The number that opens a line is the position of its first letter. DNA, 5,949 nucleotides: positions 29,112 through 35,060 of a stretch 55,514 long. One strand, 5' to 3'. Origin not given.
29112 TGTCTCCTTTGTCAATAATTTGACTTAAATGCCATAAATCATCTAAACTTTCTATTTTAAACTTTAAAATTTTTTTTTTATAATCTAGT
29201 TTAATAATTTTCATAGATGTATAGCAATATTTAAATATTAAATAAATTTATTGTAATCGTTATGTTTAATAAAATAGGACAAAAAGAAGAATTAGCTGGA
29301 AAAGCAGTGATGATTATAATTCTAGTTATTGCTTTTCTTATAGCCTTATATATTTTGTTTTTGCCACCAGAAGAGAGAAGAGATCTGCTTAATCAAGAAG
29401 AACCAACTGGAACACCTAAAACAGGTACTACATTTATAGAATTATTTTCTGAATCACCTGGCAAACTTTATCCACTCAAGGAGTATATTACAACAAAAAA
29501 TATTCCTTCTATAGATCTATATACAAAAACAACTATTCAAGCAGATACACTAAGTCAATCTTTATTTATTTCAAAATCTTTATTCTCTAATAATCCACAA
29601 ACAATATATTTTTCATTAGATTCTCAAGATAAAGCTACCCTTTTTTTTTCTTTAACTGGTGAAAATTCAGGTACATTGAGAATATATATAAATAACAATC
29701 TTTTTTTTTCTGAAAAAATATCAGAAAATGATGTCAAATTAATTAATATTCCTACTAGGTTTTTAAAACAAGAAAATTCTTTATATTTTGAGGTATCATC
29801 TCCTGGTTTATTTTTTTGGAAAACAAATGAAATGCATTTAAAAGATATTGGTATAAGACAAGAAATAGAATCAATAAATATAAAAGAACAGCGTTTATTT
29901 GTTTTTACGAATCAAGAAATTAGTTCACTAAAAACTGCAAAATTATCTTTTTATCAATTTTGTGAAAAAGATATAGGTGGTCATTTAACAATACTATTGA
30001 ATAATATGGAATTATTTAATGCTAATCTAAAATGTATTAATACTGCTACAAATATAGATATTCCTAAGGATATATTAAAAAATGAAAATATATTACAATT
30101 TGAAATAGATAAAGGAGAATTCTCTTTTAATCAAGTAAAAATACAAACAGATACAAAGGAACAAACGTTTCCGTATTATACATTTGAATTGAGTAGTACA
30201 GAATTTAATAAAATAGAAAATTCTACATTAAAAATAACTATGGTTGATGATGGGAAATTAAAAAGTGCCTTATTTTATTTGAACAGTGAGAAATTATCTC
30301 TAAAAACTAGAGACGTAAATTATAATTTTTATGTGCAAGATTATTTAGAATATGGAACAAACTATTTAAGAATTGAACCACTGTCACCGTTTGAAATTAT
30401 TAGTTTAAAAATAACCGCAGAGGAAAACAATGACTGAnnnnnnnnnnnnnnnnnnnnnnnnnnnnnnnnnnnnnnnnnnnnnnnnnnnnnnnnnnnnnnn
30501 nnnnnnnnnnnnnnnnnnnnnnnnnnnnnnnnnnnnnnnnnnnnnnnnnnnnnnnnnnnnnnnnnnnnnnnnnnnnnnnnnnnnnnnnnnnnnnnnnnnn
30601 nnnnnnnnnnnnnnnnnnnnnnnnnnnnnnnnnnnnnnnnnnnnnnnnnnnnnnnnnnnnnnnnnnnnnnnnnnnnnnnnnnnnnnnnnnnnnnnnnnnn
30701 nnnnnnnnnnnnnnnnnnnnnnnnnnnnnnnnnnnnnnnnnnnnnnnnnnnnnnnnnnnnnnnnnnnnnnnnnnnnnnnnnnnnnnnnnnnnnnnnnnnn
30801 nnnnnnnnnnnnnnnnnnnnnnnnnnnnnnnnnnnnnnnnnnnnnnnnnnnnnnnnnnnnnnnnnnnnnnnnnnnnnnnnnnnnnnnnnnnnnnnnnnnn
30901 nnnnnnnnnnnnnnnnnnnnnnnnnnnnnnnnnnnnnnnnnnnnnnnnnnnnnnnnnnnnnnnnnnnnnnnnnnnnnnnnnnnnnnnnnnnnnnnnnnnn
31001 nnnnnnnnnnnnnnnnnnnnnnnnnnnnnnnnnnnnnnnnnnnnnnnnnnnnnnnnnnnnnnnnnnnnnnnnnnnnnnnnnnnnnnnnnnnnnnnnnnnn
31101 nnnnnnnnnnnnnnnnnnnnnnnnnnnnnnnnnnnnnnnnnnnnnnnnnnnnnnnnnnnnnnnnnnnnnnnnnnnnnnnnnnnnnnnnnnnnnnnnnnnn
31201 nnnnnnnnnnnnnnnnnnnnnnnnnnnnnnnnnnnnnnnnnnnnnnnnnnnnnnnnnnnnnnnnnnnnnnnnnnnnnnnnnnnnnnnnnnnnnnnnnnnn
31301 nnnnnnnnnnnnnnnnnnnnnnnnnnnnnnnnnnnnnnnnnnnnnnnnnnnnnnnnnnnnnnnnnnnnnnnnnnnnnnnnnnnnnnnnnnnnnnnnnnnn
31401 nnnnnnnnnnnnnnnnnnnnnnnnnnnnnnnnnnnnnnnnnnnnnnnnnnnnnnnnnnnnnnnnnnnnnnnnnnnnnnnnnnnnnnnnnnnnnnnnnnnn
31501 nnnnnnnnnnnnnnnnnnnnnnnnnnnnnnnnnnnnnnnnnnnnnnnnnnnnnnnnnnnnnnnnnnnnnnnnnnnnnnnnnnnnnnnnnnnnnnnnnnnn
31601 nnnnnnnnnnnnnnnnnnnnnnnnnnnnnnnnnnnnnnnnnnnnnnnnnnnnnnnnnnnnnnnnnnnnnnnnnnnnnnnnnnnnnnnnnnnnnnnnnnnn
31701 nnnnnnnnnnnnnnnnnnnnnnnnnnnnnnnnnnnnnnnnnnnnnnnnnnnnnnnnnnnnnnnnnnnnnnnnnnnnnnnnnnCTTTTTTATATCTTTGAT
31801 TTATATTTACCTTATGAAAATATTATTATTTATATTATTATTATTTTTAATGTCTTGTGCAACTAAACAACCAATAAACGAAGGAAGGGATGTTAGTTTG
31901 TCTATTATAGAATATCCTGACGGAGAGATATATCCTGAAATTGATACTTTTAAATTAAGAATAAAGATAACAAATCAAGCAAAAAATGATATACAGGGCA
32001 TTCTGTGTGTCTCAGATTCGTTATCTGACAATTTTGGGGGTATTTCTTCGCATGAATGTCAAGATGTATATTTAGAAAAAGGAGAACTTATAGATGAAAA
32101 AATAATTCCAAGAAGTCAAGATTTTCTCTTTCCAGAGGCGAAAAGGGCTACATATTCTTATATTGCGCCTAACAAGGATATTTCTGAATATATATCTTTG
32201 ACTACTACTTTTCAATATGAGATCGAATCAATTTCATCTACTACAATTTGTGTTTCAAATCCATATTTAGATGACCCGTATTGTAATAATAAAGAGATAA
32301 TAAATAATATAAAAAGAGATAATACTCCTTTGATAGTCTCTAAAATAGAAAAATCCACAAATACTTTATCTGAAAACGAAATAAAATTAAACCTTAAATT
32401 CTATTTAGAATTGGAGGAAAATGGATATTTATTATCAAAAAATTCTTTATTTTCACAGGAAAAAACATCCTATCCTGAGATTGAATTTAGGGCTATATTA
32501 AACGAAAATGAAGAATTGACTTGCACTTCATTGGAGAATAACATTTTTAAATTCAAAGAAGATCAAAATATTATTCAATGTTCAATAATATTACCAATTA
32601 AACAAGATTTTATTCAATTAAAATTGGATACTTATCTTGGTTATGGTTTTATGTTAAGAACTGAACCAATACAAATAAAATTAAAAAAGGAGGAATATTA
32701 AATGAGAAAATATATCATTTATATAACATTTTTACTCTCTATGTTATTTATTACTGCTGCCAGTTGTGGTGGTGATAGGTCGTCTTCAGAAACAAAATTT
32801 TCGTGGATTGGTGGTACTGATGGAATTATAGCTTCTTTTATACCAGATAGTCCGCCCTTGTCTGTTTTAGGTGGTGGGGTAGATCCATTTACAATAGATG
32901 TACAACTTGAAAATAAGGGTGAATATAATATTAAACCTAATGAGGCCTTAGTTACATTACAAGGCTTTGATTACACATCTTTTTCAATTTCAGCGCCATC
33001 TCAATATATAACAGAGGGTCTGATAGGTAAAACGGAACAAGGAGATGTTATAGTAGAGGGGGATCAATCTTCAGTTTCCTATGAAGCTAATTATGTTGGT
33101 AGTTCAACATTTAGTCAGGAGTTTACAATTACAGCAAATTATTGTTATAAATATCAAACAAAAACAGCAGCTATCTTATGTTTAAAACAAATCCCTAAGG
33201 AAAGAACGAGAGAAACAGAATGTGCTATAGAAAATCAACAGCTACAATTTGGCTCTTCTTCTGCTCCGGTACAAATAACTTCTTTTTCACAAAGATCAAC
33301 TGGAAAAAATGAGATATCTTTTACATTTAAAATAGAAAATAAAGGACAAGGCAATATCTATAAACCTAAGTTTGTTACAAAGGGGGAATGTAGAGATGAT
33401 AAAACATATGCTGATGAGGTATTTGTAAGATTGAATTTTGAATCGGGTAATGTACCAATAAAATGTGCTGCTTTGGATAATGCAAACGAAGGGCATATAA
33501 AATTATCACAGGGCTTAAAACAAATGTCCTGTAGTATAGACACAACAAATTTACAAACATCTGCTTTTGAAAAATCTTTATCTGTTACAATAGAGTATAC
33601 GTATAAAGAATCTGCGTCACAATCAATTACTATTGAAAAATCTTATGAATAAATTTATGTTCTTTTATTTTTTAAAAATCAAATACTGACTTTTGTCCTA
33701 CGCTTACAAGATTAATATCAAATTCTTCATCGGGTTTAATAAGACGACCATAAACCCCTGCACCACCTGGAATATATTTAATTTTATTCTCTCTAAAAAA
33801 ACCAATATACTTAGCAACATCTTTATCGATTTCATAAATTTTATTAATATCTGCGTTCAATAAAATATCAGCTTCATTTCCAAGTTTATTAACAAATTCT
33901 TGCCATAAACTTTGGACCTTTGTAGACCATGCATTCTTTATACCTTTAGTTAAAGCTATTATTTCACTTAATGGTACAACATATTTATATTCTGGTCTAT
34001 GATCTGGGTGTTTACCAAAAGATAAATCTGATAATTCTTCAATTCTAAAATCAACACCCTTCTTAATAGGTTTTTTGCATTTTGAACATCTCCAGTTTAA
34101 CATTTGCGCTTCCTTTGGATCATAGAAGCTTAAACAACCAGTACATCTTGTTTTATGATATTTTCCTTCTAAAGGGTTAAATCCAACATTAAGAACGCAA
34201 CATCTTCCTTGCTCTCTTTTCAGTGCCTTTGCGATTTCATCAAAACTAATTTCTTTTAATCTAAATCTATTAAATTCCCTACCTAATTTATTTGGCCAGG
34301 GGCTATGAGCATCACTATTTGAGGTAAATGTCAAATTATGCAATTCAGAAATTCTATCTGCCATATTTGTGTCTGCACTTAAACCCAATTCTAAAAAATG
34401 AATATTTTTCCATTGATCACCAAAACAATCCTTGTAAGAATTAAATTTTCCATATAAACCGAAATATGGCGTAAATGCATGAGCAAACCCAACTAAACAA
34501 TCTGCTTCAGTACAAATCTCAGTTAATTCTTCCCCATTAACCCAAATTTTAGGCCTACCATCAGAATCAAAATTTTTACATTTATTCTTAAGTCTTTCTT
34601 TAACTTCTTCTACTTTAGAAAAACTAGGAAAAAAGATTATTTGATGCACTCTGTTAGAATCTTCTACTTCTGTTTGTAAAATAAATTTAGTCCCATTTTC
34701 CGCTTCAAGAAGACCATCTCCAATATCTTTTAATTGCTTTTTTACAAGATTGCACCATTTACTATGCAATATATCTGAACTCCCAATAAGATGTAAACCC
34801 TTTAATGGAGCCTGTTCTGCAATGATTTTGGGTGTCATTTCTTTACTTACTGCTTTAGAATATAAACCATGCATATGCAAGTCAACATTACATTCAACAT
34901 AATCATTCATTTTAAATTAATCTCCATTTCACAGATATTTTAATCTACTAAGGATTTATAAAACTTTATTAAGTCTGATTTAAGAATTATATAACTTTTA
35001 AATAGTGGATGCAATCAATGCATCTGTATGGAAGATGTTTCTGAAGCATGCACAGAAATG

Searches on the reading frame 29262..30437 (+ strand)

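Call 49: search_protein_families(library=pfam, proteins=[window:29262-30437:+], max_evalue=1)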
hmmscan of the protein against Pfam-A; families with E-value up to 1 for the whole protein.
window:29262-30437:+ (391 aa): 3 families
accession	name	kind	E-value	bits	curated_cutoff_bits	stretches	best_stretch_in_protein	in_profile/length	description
PF03170.19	BcsB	-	0.0075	15.1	21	1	189-282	4-104/606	Bacterial cellulose synthase subunit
PF07325.16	Curto_V2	-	0.017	15.4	25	1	196-235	33-72/126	Curtovirus V2 protein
PF11618.14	C2-C2_1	-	0.09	13.2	29.2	1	271-313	4-49/143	First C2 domain of RPGR-interacting protein 1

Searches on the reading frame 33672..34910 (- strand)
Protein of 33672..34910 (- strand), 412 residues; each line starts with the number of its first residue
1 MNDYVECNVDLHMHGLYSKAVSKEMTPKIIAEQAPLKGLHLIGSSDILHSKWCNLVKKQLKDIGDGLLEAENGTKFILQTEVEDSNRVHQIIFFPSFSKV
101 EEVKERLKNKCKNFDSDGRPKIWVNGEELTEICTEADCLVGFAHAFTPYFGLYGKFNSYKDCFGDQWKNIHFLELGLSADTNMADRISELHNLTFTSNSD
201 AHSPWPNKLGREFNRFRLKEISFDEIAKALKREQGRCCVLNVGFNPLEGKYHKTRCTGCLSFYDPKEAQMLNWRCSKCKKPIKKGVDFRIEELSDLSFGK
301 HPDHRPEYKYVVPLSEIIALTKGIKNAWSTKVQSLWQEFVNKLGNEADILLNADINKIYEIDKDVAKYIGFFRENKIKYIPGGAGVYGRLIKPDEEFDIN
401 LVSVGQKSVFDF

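Call 40: find_encoding_contigs(protein=window:33672-34910:-, flank=10000, max_places=1)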
Protein window:33672-34910:- (412 aa): 24 contigs read that carry it; 1 place shown.
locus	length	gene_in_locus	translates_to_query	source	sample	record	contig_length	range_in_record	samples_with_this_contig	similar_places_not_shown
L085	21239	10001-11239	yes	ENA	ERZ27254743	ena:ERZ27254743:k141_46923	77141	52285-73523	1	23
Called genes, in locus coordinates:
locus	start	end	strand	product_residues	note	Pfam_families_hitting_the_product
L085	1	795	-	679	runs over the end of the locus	PF03477:ATP-cone, PF13597:NRDD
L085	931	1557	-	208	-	PF01209:Ubie_methyltran, PF02353:CMAS (faint), PF13489:Methyltransf_23, PF13847:Methyltransf_31, PF08241:Methyltransf_11, PF08242:Methyltransf_12, PF13649:Methyltransf_25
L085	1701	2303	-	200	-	PF13483:Lactamase_B_3, PF12706:Lactamase_B_2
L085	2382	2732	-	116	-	PF03692:CxxCxxCC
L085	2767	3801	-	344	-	PF02881:SRP54_N (weak), PF13604:AAA_30 (weak), PF00448:SRP54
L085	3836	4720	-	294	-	-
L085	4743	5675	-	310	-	PF01142:TruD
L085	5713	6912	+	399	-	PF01676:Metalloenzyme, PF10143:PhosphMutase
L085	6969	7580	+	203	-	PF22090:Gins51_C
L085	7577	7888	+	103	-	PF00935:Ribosomal_L44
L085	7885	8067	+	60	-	PF01667:Ribosomal_S27e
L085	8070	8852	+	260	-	PF00575:S1, PF23459:S1_RRP5 (weak), PF07541:EIF_2_alpha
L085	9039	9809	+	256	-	PF09754:PAC2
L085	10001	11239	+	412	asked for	PF27218:MJ0043_C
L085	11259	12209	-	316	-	-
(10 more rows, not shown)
